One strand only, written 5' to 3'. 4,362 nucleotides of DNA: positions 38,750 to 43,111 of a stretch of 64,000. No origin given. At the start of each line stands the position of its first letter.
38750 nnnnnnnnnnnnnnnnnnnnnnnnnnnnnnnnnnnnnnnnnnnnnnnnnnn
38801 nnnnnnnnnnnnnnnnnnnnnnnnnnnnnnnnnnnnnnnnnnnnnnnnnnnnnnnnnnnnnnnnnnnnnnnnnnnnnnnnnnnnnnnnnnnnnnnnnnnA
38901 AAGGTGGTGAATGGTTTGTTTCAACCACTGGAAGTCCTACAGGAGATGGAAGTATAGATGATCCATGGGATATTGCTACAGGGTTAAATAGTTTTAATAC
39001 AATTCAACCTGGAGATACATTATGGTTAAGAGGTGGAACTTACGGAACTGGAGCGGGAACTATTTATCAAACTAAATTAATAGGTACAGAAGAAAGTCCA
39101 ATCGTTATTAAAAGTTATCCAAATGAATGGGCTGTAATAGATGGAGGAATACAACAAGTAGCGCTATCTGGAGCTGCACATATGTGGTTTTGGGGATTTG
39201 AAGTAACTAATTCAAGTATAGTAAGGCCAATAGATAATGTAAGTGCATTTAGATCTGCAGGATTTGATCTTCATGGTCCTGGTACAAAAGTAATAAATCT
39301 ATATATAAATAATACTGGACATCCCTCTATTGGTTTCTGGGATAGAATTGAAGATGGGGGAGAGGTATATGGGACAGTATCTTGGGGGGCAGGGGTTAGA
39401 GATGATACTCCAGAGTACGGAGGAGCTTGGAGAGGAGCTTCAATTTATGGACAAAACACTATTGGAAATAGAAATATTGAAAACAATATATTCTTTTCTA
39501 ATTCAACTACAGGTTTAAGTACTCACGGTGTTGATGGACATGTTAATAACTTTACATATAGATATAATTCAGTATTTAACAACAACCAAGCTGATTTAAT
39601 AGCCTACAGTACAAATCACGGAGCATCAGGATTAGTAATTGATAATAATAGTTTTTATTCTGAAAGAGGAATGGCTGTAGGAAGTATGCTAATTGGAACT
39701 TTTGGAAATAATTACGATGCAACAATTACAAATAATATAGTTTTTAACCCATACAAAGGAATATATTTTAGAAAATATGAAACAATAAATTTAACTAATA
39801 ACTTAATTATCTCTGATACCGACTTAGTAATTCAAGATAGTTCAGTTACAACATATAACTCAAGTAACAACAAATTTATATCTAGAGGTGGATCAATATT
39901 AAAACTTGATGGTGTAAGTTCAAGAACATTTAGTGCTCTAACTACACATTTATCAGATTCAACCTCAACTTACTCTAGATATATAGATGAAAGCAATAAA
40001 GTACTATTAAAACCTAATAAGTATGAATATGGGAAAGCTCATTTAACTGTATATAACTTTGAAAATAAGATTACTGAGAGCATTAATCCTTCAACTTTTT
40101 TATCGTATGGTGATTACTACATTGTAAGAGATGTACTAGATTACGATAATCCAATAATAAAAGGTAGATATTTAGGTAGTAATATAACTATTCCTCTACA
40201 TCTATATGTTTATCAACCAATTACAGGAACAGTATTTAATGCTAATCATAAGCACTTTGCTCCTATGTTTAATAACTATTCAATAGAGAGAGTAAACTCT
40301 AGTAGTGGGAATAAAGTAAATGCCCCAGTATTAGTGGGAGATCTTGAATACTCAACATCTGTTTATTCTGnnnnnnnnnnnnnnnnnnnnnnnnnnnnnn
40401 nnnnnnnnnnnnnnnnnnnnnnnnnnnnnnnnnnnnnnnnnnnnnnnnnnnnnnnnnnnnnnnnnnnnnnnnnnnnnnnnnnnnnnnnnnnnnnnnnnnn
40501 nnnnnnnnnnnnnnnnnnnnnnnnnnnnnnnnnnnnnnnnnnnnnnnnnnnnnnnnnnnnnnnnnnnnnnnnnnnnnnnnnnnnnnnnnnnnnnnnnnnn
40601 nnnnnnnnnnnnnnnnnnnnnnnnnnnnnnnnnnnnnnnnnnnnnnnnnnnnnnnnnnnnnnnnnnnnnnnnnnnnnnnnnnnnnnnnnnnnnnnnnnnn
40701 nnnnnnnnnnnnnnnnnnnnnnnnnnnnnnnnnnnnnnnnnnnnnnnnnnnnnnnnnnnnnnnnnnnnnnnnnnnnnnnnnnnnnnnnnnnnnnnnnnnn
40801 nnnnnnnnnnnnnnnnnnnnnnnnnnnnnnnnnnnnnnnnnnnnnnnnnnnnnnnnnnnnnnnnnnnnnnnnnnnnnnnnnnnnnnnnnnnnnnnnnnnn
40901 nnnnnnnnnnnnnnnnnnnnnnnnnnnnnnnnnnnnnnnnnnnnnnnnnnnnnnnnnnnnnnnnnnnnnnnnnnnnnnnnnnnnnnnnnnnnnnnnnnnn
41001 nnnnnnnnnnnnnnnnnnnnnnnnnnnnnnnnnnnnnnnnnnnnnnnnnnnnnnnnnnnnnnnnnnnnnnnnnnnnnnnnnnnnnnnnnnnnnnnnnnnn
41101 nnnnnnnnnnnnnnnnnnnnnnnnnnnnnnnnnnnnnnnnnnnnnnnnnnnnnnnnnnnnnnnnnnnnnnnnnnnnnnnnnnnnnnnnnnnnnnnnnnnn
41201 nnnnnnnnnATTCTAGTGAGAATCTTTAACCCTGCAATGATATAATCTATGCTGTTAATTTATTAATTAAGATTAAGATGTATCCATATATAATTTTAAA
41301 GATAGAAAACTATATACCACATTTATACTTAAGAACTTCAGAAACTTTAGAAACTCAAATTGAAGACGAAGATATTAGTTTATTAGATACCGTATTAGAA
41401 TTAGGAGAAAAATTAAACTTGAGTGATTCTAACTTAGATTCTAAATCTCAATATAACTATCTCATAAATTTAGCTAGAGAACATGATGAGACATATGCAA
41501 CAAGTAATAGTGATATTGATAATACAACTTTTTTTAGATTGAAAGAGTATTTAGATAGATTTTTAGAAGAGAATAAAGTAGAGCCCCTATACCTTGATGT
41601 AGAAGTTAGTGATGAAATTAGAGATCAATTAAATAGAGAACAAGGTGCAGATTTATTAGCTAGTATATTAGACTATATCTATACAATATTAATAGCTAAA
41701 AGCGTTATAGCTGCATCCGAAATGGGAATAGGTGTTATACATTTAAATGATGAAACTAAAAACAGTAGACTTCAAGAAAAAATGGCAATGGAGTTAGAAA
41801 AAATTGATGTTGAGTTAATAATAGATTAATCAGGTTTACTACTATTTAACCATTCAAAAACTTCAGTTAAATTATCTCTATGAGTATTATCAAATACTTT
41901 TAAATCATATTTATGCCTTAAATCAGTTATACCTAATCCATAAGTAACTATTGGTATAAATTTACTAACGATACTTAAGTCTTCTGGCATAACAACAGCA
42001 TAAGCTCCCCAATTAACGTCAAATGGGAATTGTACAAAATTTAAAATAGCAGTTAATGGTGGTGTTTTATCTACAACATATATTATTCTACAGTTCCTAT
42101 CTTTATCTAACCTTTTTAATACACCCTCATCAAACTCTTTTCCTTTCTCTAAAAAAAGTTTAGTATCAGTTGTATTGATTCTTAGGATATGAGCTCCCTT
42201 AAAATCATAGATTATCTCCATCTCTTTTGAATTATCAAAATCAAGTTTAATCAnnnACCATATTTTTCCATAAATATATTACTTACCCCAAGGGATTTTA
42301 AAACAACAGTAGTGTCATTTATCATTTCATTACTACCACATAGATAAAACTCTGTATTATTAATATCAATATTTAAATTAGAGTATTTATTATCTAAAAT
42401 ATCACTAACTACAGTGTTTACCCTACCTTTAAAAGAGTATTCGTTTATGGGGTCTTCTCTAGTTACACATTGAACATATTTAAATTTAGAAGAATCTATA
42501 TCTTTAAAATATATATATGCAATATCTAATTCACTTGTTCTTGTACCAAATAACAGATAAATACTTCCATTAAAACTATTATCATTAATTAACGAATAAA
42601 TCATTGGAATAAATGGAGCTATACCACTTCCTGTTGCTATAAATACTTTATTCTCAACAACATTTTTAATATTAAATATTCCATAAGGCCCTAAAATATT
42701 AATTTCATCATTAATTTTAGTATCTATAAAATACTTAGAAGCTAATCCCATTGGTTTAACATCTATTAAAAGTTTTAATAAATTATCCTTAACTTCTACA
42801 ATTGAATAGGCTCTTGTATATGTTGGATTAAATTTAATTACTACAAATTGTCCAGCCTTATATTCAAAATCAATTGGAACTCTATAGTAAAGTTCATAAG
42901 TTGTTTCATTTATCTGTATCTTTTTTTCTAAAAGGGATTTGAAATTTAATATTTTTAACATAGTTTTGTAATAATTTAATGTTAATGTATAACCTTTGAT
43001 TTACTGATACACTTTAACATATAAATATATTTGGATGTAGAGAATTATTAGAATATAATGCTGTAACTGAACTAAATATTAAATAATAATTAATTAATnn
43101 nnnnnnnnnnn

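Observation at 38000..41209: Surface beta-helix/LamG protein fused to an N-terminal cytoplasmic receiver-like domain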

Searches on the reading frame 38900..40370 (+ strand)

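Call 45: search_protein_families(library=pfam, proteins=[window:38900-40370:+], max_evalue=1)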
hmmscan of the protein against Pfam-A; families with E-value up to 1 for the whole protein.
window:38900-40370:+ (490 aa): 1 family
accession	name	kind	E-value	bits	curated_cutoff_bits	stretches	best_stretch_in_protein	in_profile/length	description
PF20744.3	gp37_trimer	-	0.14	12.6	21.7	1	224-279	30-84/95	Tail fibre protein gp37 trimerization region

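Call 55: search_solved_structures(query=A7, max_evalue=1)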
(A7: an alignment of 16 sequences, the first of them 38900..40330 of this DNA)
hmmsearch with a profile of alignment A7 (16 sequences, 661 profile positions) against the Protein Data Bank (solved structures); distinct sequences matched with E-value up to 1: 3.
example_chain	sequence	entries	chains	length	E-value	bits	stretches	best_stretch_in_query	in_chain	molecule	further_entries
6qps_A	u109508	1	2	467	0.00017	23.7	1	57-116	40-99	Polysaccharide Lyase Family 6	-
3vst_A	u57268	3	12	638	0.027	16.4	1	29-104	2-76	Xylosidase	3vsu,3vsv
5mqp_A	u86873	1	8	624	0.12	14.3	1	26-105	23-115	Glycoside hydrolase BT_1002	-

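Call 62: predict_structure(alignment_id=A7)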
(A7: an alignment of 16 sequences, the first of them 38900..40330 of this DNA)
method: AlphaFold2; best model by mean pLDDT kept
length: 477 residues; sequences in the alignment: 16
mean_pLDDT: 84.1   pTM: 0.88
mean pLDDT of the five models: 84.1, 84.1, 83.8, 83.1, 80.1
residues with pLDDT >= 90: 213; 70-90: 195; 50-70: 57; < 50: 12
segments of 3 or more residues with pLDDT < 50: 470-477
pLDDT, mean of each block of 10 residues (from residue 1): 91 97 97 95 96 91 94 91 82 92 86 65 90 92 80 85 82 74 83 88 65 77 76 60 89 74 73 92 78 91 80 85 86 72 84 89 85 93 92 95 94 87 95 84 73 87 77 37
secondary structure, 60 per line:
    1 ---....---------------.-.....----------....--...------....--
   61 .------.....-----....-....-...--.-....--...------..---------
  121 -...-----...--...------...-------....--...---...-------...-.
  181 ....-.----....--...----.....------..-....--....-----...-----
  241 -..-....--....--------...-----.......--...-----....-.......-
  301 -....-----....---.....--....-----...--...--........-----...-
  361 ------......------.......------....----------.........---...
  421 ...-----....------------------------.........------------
elements in order: E4-7 H25-29 E40-43 E46-48 E55-58 E68-72 E78-81 E83-86 E95-98 E101-103 E122-124 E130-132 E135-137 E144-146 E154-157 E160-162 E166-168 E176-178 E180-184 E191-194 E197-199 E204-208 E218-221 E224-227 E233-235 E245-248 E251-254 E263-265 E271-277 E280-282 E288-291 E293-299 E302-305 E311-314 E318-322 E325-328 E334-336 E339-341 H344-351 E357-359 E367-372 E379-385 E392-395 E406-411 E418-423 E429-432 E457-465

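Call 65: fold_search(model_id=the predicted structure, library=pdb)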
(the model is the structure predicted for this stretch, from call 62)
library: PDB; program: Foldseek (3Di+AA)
matches with E <= 10: 517; with E <= 0.001: 39
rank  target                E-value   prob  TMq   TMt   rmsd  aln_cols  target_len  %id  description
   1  1ru4                  1.5e-06  1.00  0.37  0.43   8.0       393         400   13  Crystal structure of pectate lyase Pel9A (released 2004-04-13)
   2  3vst_A                2.6e-06  1.00  0.46  0.35  14.7       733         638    9  The complex structure of XylC with Tris (released 2013-02-27)
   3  6kqt_A                5.5e-06  1.00  0.36  0.29  12.6       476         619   11  Crystal Structure of GH136 lacto-N-biosidase from Eubacterium ramulus - native protein (released 2020-06-10)
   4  8bwk_D                6.6e-06  1.00  0.36  0.26  11.1       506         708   12  Metagenomic derived PL6 alginate lyase (released 2023-12-20)
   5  5olr_A                9.4e-06  1.00  0.48  0.53   7.8       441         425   12  Rhamnogalacturonan lyase (released 2017-11-29)
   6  5olr_C                9.9e-06  1.00  0.43  0.47   9.3       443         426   11  Rhamnogalacturonan lyase (released 2017-11-29)
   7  7v6m_A                1.9e-05  1.00  0.33  0.29  13.7       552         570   14  Crystal structure of lacto-N-biosidase TnX from Tynzenella nexilis, lacto-N-biose complex (released 2022-02-09)
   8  7o7a_B                2.1e-05  1.00  0.42  0.48   8.6       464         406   11  Structure of the PL6 family alginate lyase Pedsa0632 from Pseudopedobacter saltans (released 2021-07-28)
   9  7o7a_A                2.6e-05  1.00  0.41  0.47   7.2       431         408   13  Structure of the PL6 family alginate lyase Pedsa0632 from Pseudopedobacter saltans (released 2021-07-28)
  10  8bwk_B                3.1e-05  1.00  0.42  0.29  10.1       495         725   13  Metagenomic derived PL6 alginate lyase (released 2023-12-20)
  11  6qps_A                3.7e-05  1.00  0.37  0.39   9.0       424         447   14  Structural characterization of a mannuronic acid specific polysaccharide family 6 lyase enzyme from human gut microbio (released 2019-09-25)
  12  8bwk_C                4.2e-05  1.00  0.38  0.27  11.4       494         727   12  Metagenomic derived PL6 alginate lyase (released 2023-12-20)
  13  8bwk_A                5.3e-05  1.00  0.33  0.23  12.6       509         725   11  Metagenomic derived PL6 alginate lyase (released 2023-12-20)
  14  7o84_B                5.6e-05  1.00  0.42  0.48   8.7       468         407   12  Structure of the PL6 family alginate lyase Pedsa0632 from Pseudopedobacter saltans in complex with substrate (released 2021-07-28)
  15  5gkq_A                6.7e-05  1.00  0.41  0.29   9.5       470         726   13  Structure of PL6 family alginate lyase AlyGC mutant-R241A (released 2017-02-08)
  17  6qps_B                7.0e-05  1.00  0.39  0.41  10.1       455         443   13  Structural characterization of a mannuronic acid specific polysaccharide family 6 lyase enzyme from human gut microbio (released 2019-09-25)
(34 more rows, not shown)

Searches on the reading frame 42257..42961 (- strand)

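Call 43: search_protein_families(library=pfam, proteins=[window:42257-42961:-], max_evalue=0.001)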
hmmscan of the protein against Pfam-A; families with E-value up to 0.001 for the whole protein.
window:42257-42961:- (235 aa): 2 families
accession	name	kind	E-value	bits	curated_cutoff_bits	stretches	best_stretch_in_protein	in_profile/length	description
PF00175.26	NAD_binding_1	-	5.2e-13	50.1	22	1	107-217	1-107/109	Oxidoreductase NAD-binding domain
PF00970.30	FAD_binding_6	-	5.7e-08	33.4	21.1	1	11-97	4-98/99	Oxidoreductase FAD-binding domain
